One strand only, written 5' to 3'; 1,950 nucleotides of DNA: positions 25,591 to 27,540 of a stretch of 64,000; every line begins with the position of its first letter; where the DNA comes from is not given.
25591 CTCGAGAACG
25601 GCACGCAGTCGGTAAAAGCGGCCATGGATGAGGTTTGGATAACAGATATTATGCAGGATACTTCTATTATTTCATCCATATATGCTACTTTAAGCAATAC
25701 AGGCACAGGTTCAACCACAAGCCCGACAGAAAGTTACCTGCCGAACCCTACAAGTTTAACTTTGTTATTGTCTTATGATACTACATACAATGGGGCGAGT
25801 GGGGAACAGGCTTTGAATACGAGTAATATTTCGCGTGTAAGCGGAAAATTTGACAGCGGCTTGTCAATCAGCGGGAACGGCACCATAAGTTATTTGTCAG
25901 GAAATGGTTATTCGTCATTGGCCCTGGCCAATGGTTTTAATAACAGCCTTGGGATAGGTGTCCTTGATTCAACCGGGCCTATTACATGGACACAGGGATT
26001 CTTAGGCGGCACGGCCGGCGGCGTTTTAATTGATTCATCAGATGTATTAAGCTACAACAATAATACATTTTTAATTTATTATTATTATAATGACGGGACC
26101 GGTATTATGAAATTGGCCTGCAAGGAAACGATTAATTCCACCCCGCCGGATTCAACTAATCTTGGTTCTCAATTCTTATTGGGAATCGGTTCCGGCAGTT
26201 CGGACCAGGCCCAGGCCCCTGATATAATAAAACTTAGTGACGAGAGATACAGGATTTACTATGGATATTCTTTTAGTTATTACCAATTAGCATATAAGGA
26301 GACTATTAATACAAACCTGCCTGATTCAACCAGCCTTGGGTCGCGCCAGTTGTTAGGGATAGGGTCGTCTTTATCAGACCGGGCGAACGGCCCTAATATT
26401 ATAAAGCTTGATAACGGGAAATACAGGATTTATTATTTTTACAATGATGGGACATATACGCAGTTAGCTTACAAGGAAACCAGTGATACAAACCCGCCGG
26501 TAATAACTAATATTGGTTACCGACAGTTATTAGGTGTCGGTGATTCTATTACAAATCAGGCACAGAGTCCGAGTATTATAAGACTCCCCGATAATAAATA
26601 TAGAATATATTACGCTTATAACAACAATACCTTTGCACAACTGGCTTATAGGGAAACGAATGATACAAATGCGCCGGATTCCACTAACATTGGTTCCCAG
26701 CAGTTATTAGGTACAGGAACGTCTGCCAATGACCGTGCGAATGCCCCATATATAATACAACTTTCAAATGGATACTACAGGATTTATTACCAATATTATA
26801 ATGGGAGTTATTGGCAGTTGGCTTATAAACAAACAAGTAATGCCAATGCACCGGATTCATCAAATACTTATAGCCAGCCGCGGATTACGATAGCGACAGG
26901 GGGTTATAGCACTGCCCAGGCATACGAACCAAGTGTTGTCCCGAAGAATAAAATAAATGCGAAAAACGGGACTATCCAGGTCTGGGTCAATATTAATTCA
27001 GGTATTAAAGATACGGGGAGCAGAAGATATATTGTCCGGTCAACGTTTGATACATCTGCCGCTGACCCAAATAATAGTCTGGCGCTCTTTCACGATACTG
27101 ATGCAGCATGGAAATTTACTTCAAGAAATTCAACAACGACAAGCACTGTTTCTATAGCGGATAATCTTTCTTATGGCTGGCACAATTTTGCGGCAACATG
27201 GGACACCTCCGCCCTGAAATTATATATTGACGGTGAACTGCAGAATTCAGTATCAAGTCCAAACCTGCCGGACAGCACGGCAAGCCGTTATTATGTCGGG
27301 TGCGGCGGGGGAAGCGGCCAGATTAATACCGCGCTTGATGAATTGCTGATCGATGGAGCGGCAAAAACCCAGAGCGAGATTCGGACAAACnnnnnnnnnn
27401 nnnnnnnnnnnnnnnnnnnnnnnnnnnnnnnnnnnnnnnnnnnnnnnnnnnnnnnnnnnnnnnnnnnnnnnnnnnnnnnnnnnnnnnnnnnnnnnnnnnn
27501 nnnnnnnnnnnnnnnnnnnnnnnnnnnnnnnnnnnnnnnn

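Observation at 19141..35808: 5555-aa single-polypeptide cytochrome with hemes, 4 LamG domains, tandem repeats, hemes, then FN3 and discoidin modules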

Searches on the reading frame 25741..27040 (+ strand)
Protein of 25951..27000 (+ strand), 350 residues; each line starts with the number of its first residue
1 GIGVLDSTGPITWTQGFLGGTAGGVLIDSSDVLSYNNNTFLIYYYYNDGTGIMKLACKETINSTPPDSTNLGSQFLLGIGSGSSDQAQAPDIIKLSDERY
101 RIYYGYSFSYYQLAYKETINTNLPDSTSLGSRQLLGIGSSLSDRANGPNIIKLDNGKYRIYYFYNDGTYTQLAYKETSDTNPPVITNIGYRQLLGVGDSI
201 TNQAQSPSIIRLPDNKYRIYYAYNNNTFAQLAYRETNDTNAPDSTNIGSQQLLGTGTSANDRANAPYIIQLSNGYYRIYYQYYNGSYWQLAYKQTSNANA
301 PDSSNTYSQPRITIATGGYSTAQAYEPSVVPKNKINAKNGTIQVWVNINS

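Call 14: search_protein_families(library=pfam, proteins=[window:25741-27040:+], max_evalue=1)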
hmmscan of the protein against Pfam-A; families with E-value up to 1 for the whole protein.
window:25741-27040:+ (433 aa): 1 family
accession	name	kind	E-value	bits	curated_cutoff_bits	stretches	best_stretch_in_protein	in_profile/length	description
PF19400.4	DUF5975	-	0.98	9.9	25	0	219-236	36-53/125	Family of unknown function (DUF5975)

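Call 38: search_protein_representatives(protein=window:25951-27000:+)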
Query: 350 residues. Proteins with E-value up to 0.001 (for the whole library): 115; up to 1e-10: 42; up to 1e-30: 28. The best 115 are listed.
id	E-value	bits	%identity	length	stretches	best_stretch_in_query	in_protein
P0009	1.7e-131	455.0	39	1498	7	82-305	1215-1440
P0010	6.7e-106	370.8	46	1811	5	28-308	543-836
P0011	1.7e-104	366.2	37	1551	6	68-298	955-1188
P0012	1.2e-101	356.8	38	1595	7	104-307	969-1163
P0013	2.2e-85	303.4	51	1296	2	142-309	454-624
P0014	1.1e-81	291.2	53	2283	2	61-295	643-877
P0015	2.2e-80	286.9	52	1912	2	119-305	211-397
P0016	4.0e-75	269.6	47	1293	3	66-305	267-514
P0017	7.0e-71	255.6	42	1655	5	164-304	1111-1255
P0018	2.8e-57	210.9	45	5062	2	57-273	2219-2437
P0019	5.9e-56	206.6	45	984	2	113-297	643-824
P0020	2.3e-55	204.7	41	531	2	112-306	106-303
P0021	8.0e-54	199.6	56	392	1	62-304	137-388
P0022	7.6e-53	196.3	41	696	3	150-305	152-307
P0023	8.0e-51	189.7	40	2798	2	59-322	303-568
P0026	2.2e-47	178.4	43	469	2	134-305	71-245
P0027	1.1e-45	172.8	44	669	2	79-283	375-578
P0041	4.5e-22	95.2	33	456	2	64-306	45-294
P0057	5.9e-09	52.0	30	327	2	126-298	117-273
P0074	1.7e-06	44.0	29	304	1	89-280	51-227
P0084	6.2e-06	42.1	30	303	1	76-284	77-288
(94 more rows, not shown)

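Call 39: search_protein_families(library=pfam, proteins=[P0010, P0013, P0020, P0021, P0026, P0041, P0057, P0074, P0084, P0014], max_evalue=0.001)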
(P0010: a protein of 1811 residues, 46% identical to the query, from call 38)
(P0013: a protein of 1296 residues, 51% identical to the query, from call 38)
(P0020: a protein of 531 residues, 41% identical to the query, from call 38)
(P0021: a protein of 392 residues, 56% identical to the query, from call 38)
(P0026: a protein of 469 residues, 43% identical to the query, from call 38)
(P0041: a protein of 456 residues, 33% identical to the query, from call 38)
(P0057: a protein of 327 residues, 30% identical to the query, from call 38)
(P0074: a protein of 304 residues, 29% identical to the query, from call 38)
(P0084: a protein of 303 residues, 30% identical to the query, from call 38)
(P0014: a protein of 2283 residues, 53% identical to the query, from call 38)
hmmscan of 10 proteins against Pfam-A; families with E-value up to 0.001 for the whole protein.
P0010 (1811 aa): 0 families

P0013 (1296 aa): 1 family
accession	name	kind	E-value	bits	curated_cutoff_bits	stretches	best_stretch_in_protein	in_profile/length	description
PF25778.1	DUF7948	-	1.6e-05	25.5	27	1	205-314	105-214/214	Domain of unknown function (DUF7948)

P0020 (531 aa): 0 families

P0021 (392 aa): 0 families

P0026 (469 aa): 0 families

P0041 (456 aa): 0 families

P0057 (327 aa): 0 families

P0074 (304 aa): 3 families
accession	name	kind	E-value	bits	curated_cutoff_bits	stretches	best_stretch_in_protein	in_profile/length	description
PF04041.19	Glyco_hydro_130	-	6.5e-09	35.6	26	1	63-201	58-196/320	beta-1,4-mannooligosaccharide phosphorylase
PF13088.12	BNR_2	-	3.1e-05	23.9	31.4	1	111-253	125-249/277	BNR repeat-like domain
PF00251.26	Glyco_hydro_32N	-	0.00011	22.3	22.1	0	212-267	11-65/307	Glycosyl hydrolases family 32 N-terminal domain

P0084 (303 aa): 1 family
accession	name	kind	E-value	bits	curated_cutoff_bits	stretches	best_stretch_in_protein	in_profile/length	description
PF13088.12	BNR_2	-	9.7e-06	25.6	31.4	0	86-136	48-98/277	BNR repeat-like domain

P0014 (2283 aa): 4 families
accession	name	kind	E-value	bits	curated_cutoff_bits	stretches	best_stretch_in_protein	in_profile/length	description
PF16656.11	Pur_ac_phosph_N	-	3.1e-39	133.9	30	4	1479-1556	5-82/93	Purple acid Phosphatase, N-terminal domain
PF00041.27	fn3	-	2.1e-19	69.9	25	1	1477-1554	3-68/84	Fibronectin type III domain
PF16655.11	PhoD_N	-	9.1e-11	42.6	30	0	1898-1976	26-88/90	PhoD-like phosphatase, N-terminal domain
PF25788.1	Ig_Rha78A_N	-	1e-05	26.2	27.4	0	1380-1452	20-96/105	Rha78A-like, N-terminal immunoglobulin domain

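Call 43: search_solved_structures(query=A3, max_evalue=1, show_alignments=1)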
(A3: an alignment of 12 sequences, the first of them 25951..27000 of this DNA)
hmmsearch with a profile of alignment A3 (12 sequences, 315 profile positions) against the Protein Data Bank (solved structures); distinct sequences matched with E-value up to 1: 29.
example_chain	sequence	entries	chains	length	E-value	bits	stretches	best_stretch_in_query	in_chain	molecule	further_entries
5ta7_A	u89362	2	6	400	9.3e-07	31.5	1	208-291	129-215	Glycoside Hydrolase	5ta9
3taw_A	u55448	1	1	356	1e-06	31.4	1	204-314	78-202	Hypothetical glycoside hydrolase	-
5a7v_B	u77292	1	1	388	2.5e-06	30.1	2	191-285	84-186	PUTATIVE GLYCOSIDASE PH117-RELATED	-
5a7v_A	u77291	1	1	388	2.5e-06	30.1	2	191-285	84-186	PUTATIVE GLYCOSIDASE PH117-RELATED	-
3p2n_A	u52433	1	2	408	3e-06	29.9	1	90-203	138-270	3,6-anhydro-alpha-L-galactosidase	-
7zei_A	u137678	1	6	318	6.7e-06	28.7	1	123-221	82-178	Ch_Gaf159A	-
3qc2_A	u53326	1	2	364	1.4e-05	27.7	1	206-314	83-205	glycosyl hydrolase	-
4ak5_A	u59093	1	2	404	2e-05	27.2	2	91-202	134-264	ANHYDRO-ALPHA-L-GALACTOSIDASE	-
4ak6_A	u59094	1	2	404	2e-05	27.2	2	91-202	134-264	ANHYDRO-ALPHA-L-GALACTOSIDASE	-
4ak7_A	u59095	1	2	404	2e-05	27.2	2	91-202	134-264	ANHYDRO-ALPHA-L-GALACTOSIDASE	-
4u6b_A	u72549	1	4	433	3.8e-05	26.3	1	90-201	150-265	Conserved hypothetical lipoprotein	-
4onz_A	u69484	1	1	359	9.9e-05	24.9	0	66-98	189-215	putative glycoside hydrolase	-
3r67_A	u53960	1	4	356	0.00026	23.5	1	88-221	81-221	putative Glycosidase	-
3r4y_A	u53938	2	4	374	0.00081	21.9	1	135-200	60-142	Glycosyl hydrolase family 32, N terminal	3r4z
6r3r_A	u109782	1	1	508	0.0031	20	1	89-225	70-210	Glycoside hydrolase family 32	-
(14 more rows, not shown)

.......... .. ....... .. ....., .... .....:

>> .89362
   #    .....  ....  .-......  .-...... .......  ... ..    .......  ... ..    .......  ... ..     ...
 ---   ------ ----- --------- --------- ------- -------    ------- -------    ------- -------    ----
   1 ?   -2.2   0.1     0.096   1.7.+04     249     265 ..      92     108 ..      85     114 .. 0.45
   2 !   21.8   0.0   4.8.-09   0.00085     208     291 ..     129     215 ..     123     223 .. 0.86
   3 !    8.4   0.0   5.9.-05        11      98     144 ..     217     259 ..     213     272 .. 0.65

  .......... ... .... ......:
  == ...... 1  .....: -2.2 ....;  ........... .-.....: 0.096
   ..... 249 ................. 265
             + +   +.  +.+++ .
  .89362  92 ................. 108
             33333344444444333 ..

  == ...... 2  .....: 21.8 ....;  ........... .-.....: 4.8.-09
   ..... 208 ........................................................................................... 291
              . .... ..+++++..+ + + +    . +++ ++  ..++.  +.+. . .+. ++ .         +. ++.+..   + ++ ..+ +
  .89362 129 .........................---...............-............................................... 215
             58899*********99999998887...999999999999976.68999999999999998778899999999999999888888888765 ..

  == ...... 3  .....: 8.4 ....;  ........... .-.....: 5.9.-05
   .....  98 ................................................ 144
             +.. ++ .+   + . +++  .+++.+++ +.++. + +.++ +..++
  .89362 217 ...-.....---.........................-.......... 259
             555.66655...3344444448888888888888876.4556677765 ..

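Call 78: predict_structure(alignment_id=A6)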
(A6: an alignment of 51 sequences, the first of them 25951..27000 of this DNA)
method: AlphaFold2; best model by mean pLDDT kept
length: 350 residues; sequences in the alignment: 51
mean_pLDDT: 83.9   pTM: 0.81
mean pLDDT of the five models: 83.9, 80.6, 80.4, 80.4, 80.0
residues with pLDDT >= 90: 212; 70-90: 62; 50-70: 36; < 50: 40
segments of 3 or more residues with pLDDT < 50: 1-32, 333-338
pLDDT, mean of each block of 10 residues (from residue 1): 39 42 43 54 71 70 72 84 88 94 94 97 92 97 97 98 98 99 98 98 98 97 97 98 98 97 95 89 91 95 94 73 71 48 70
secondary structure, 60 per line:
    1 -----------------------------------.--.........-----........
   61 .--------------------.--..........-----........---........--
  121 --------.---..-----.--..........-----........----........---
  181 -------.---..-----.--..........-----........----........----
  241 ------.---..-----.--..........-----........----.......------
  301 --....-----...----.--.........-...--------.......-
elements in order: E39-47 E53-61 E85-94 E100-107 E111-118 E143-152 E158-165 E170-177 E202-211 E217-224 E229-236 E261-270 E276-283 E288-294 H303-306 E312-314 E322-330 E343-349

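Call 80: fold_search(model_id=the predicted structure, library=pdb)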
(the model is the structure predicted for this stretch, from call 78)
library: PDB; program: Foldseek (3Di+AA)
matches with E <= 10: 643; with E <= 0.001: 247
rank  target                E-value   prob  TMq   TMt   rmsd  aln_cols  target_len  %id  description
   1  3qz4_A                7.7e-08  1.00  0.48  0.54   9.2       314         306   17  Crystal structure of an Endo-1,4-beta-xylanase D (BT_3675) from Bacteroides thetaiotaomicron VPI-5482 at 1.74 A resolu (released 2011-04-06)
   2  9nxg_B                8.5e-08  1.00  0.53  0.41  15.9       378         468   12  An alpha-l-arabinofuranosidase (AtAbf43C) from Acetivibrio thermocellus DSM1313 (released 2025-08-20)
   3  3aki                  9.4e-08  1.00  0.52  0.41   8.2       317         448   13  Crystal structure of exo-1,5-alpha-L-arabinofuranosidase complexed with alpha-L-arabinofuranosyl azido (released 2010-08-25)
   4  4qqs_B                1.7e-07  1.00  0.54  0.59   7.0       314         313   16  Crystal structure of a thermostable family-43 glycoside hydrolase (released 2015-03-11)
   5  9nxg_A                1.9e-07  1.00  0.53  0.41  16.3       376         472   12  An alpha-l-arabinofuranosidase (AtAbf43C) from Acetivibrio thermocellus DSM1313 (released 2025-08-20)
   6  9nxh                  2.0e-07  1.00  0.51  0.40  16.3       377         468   12  An alpha-l-arabinofuranosidase (AtAbf43C) from Acetivibrio thermocellus DSM1313 bound to arabinofuranose (released 2025-08-20)
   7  4nov                  2.4e-07  1.00  0.48  0.53   7.6       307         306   14  Xsa43E, a GH43 family enzyme from Butyrivibrio proteoclasticus (released 2014-10-08)
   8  3akf                  2.5e-07  1.00  0.51  0.41   4.6       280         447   14  Crystal structure of exo-1,5-alpha-L-arabinofuranosidase (released 2010-08-25)
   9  3d60                  2.9e-07  1.00  0.49  0.54   8.3       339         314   12  Crystal Structure Analysis of 1,5-alpha-arabinanase catalytic mutant (D27A) (released 2009-04-21)
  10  5hx0_B                2.9e-07  1.00  0.44  0.43   7.1       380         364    9  Crystal structure of unknown function protein Dfer_1899 fromDyadobacter fermentans DSM 18053 (released 2016-02-17)
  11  4qqs_A                3.4e-07  1.00  0.54  0.59   7.0       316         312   16  Crystal structure of a thermostable family-43 glycoside hydrolase (released 2015-03-11)
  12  5m8e_A                4.1e-07  1.00  0.54  0.59   7.7       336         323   11  Crystal structure of a GH43 arabonofuranosidase from Weissella sp. strain 142 (released 2017-05-10)
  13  2w5o_A                5.6e-07  1.00  0.49  0.48   6.8       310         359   14  Complex structure of the GH93 alpha-L-arabinofuranosidase of Fusarium graminearum with arabinobiose (released 2009-03-03)
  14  3d61_A                7.2e-07  1.00  0.48  0.53   6.5       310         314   12  Crystal Structure Analysis of 1,5-alpha-arabinanase catalytic mutant (AbnBD147A) complexed to arabinobiose (released 2009-04-21)
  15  4n2z_A                7.9e-07  1.00  0.49  0.54   5.6       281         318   12  Crystal Structure of the alpha-L-arabinofuranosidase PaAbf62A from Podospora anserina in complex with cellotriose (released 2014-01-15)
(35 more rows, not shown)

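Call 92: search_protein_families(library=pfam, proteins=[P0027, P0009, P0011, P0012, P0015, P0016, P0019], max_evalue=0.0001)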
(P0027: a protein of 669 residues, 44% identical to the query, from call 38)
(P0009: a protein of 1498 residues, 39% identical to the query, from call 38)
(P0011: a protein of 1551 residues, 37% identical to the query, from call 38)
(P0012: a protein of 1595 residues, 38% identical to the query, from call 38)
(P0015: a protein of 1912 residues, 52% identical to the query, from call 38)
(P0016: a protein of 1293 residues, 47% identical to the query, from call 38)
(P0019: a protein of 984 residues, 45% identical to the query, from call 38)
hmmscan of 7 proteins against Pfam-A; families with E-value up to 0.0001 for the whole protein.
P0027 (669 aa): 0 families

P0009 (1498 aa): 0 families

P0011 (1551 aa): 0 families

P0012 (1595 aa): 0 families

P0015 (1912 aa): 4 families
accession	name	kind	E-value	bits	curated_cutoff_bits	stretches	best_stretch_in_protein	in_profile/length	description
PF16656.11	Pur_ac_phosph_N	-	1.2e-41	141.6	30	4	1601-1688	4-93/93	Purple acid Phosphatase, N-terminal domain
PF00041.27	fn3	-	8.3e-19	68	25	0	1602-1677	5-75/84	Fibronectin type III domain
PF16655.11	PhoD_N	-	7.5e-06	26.8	30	0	1530-1577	40-78/90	PhoD-like phosphatase, N-terminal domain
PF25788.1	Ig_Rha78A_N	-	7.2e-05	23.4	27.4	0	981-1051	23-96/105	Rha78A-like, N-terminal immunoglobulin domain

P0016 (1293 aa): 2 families
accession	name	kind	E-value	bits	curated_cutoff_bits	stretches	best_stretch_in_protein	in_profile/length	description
PF13385.13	Laminin_G_3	-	7.7e-32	111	27.6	1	582-749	1-150/151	Concanavalin A-like lectin/glucanases superfamily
PF07963.17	N_methyl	-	9.4e-06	25.4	21.2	1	26-51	2-27/27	Prokaryotic N-terminal methylation motif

P0019 (984 aa): 4 families
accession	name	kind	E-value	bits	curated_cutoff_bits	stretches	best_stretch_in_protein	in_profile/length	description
PF13385.13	Laminin_G_3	-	2.3e-45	154.9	27.6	2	310-450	1-142/151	Concanavalin A-like lectin/glucanases superfamily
PF05345.18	He_PIG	-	1.8e-13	51.2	24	1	895-970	13-95/96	Putative Ig domain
PF02210.31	Laminin_G_2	-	1e-12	49.1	22.9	1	128-233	18-125/126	Laminin G domain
PF00054.30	Laminin_G_1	-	6e-06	26.9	24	0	162-208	48-95/131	Laminin G domain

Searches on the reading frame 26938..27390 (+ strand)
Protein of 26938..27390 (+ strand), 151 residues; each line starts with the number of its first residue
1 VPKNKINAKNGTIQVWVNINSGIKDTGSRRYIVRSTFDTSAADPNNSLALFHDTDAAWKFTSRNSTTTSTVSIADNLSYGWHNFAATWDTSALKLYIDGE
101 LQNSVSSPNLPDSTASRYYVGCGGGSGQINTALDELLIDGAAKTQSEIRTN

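Call 98: search_protein_families(library=pfam, proteins=[window:26938-27390:+], max_evalue=0.1)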
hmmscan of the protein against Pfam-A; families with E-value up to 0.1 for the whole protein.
window:26938-27390:+ (151 aa): 4 families
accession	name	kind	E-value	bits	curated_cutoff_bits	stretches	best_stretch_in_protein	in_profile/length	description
PF13385.13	Laminin_G_3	-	2.7e-14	54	27.6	1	2-148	10-150/151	Concanavalin A-like lectin/glucanases superfamily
PF00722.28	Glyco_hydro_16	-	0.001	19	22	1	65-109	95-139/175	Glycosyl hydrolases family 16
PF02210.31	Laminin_G_2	-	0.023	15.6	22.9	1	70-121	44-97/126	Laminin G domain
PF21955.1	CarG-like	-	0.041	14.4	28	1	23-86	10-64/144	Carbapenem resistance protein CarG-like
